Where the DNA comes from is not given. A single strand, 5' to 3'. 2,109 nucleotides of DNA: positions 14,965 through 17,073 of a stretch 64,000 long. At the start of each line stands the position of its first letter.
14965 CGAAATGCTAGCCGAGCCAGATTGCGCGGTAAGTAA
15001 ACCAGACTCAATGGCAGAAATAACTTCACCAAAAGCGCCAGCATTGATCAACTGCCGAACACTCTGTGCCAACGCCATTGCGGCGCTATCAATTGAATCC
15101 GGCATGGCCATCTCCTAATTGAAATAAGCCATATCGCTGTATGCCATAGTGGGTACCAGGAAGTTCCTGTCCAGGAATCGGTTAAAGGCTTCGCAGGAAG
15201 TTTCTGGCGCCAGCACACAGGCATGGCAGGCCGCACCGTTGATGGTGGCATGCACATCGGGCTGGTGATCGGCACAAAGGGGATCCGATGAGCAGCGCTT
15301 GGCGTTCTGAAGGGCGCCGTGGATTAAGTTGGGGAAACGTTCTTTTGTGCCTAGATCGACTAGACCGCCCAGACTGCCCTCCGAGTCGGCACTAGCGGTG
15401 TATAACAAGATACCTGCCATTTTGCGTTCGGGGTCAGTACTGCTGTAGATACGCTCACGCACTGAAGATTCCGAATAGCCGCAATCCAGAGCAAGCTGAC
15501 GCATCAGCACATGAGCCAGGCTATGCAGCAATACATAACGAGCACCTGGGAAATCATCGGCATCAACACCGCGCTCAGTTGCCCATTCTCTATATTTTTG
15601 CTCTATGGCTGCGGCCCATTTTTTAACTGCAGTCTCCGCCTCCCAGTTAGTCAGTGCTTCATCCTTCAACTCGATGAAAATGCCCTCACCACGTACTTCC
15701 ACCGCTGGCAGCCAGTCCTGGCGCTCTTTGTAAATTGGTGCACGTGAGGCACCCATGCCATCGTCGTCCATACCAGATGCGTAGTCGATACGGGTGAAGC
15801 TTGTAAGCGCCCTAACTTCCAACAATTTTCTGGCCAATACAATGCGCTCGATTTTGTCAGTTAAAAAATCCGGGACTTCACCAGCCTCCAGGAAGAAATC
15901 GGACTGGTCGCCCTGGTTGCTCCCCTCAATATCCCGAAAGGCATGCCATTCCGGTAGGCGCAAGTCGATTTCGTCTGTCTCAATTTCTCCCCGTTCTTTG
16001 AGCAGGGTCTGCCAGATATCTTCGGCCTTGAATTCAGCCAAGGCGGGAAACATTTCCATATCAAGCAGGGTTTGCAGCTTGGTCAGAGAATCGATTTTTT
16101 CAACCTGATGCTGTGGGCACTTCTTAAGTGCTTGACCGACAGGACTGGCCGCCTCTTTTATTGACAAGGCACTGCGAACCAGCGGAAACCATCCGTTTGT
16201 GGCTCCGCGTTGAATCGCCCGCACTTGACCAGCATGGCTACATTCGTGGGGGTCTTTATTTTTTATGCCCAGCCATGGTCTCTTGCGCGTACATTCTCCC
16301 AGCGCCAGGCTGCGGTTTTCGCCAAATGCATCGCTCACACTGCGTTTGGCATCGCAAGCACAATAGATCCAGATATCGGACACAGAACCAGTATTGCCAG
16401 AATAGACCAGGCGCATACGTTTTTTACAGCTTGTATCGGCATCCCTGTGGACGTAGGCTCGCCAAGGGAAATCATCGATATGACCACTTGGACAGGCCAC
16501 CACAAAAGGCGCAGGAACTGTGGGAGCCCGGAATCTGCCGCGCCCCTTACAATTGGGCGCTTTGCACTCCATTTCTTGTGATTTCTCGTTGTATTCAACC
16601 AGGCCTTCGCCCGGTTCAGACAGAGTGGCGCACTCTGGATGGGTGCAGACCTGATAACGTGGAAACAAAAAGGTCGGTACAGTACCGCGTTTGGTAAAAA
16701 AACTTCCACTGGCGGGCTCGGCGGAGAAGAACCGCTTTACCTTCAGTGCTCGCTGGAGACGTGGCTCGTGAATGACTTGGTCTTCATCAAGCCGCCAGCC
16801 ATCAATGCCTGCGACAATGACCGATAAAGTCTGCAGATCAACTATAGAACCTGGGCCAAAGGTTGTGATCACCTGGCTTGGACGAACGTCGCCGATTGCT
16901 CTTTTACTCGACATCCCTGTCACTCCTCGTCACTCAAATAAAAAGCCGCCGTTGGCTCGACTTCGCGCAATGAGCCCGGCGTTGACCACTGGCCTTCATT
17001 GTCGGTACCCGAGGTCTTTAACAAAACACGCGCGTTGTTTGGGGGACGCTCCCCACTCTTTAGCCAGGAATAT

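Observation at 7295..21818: Complete DISARM locus combining class-1 genes (drmD, drmMI) with a class-2-type C5-methyltransferase, built as two convergent units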

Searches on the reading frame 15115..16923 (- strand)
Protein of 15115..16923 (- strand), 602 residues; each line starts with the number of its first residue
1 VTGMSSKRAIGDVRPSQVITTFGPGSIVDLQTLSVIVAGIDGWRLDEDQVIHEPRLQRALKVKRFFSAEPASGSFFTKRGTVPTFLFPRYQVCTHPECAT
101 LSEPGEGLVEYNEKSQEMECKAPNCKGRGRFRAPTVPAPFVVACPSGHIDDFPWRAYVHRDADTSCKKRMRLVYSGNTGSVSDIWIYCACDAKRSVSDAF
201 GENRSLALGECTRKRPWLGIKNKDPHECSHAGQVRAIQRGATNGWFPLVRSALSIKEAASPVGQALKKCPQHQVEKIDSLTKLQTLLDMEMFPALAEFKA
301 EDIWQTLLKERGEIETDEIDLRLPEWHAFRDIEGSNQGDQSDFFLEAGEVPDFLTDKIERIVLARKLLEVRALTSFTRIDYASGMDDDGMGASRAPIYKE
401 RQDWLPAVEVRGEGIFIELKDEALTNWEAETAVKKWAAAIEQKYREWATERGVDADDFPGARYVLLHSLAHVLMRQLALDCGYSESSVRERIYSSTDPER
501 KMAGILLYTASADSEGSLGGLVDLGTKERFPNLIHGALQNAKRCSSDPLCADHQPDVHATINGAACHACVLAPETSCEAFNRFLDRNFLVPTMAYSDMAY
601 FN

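Call 3: search_protein_families(library=padloc, proteins=[window:15115-16923:-])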
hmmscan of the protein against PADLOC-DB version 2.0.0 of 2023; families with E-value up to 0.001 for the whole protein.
window:15115-16923:- (602 aa): 4 families
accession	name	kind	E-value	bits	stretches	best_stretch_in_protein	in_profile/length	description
PDLC02579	DrmB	-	1e-209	692.8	1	289-601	1-313/314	DrmB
PDLC02584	DrmB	-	5.2e-85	284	1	170-602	8-443/445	DrmB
PDLC02583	DrmB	-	1.1e-80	270.4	1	10-592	4-604/606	DrmB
PDLC02582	DrmB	-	9.8e-15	52.1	1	454-591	514-634/649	DrmB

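Call 4: search_protein_families(library=pfam, proteins=[window:15115-16923:-])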
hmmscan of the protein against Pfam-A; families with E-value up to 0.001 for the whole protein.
window:15115-16923:- (602 aa): 1 family
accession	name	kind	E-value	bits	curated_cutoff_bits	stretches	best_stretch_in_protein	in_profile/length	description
PF09369.15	MZB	-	2.5e-11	44.6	24.2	1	469-570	1-80/80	MrfA Zn-binding domain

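Call 11: search_solved_structures(query=window:15115-16923:-)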
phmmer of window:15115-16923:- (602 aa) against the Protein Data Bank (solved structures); distinct sequences matched with E-value up to 0.001: 1.
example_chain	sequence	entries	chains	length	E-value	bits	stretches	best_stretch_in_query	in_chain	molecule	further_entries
7s9v_B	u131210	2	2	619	6.3e-121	407.5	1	5-601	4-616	DrmB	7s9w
